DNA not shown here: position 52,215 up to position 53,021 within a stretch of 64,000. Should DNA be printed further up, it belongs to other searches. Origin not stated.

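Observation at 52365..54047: Orphan Card1-like CARF-nuclease gene coupled to a cytoplasmic CHAP peptidase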

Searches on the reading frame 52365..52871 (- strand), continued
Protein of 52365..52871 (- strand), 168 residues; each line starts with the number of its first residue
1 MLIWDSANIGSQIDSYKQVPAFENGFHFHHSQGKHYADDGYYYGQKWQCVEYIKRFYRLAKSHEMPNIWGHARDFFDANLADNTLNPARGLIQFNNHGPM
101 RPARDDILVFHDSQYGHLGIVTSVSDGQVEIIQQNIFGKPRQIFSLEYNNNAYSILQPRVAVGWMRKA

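Call 64: find_encoding_contigs(protein=window:52365-52871:-, flank=10000, max_places=4)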
Protein window:52365-52871:- (168 aa): 1 contig read that carries it; 1 place shown.
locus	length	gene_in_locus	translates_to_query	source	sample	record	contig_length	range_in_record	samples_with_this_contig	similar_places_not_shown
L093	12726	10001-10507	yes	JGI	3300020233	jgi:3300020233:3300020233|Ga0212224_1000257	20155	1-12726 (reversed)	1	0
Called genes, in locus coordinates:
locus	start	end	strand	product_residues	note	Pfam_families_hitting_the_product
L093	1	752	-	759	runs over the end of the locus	PF00672:HAMP, PF00512:HisKA, PF02518:HATPase_c, PF00072:Response_reg, PF01627:Hpt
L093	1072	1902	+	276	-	PF00072:Response_reg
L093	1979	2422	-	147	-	-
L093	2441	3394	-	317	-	PF04116:FA_hydroxylase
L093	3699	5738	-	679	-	PF00092:VWA, PF13519:VWA_2, PF14900:DUF4493 (faint)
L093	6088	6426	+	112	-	PF00543:P-II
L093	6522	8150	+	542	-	PF13439:Glyco_transf_4, PF13477:Glyco_trans_4_2 (faint), PF13579:Glyco_trans_4_4 (faint), PF00534:Glycos_transf_1 (weak), PF13692:Glyco_trans_1_4 (weak), PF00534:Glycos_transf_1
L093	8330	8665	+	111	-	PF04358:DsrC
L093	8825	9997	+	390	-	PF19810:HFX_2341_N (weak), PF23400:CARF_Card1, PF09002:Card1_endonuc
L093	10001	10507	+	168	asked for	PF05257:CHAP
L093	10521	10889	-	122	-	PF04247:SirB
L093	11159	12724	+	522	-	?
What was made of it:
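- Tried and rejected: The CHAP protein did, giving L093 (call 64).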

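Call 68: find_related_loci(query=A3, collection=metagenome_contigs, flank=5000)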
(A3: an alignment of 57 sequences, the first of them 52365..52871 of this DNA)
Query A3 (168 aa) in metagenome_contigs; peptide patterns used: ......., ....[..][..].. (x = any residue, [..] = any of these).
600 stretches matched a pattern (row limit reached: there are more); 537 encode a relative of the query (tblastn E <= 1e-3); the best 80 are kept; 80 distinct loci.
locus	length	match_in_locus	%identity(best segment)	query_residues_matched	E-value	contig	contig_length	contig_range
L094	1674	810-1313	98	1-168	6e-120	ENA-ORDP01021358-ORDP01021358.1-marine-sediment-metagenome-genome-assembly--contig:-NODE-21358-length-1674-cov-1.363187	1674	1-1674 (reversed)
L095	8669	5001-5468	59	10-166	1e-62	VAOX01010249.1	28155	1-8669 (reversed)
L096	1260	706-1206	54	1-167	4e-65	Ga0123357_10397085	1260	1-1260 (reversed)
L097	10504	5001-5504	54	1-168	8e-62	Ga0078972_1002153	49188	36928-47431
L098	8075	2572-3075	54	1-168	7e-62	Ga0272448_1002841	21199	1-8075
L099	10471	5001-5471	58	9-166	2e-61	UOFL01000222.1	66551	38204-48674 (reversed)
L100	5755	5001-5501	51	1-167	6e-61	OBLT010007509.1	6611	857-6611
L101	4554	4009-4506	52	1-166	1e-60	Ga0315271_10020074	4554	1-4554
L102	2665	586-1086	54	1-167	3e-61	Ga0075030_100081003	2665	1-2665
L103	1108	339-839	52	1-167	3e-64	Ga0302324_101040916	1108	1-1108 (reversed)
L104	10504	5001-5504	52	1-168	3e-60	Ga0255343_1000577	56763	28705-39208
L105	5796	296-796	52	1-167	7e-60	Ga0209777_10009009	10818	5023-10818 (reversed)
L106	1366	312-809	51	1-166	1e-61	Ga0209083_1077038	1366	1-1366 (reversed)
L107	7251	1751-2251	51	1-167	5e-59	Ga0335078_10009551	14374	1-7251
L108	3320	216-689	53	9-166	8e-59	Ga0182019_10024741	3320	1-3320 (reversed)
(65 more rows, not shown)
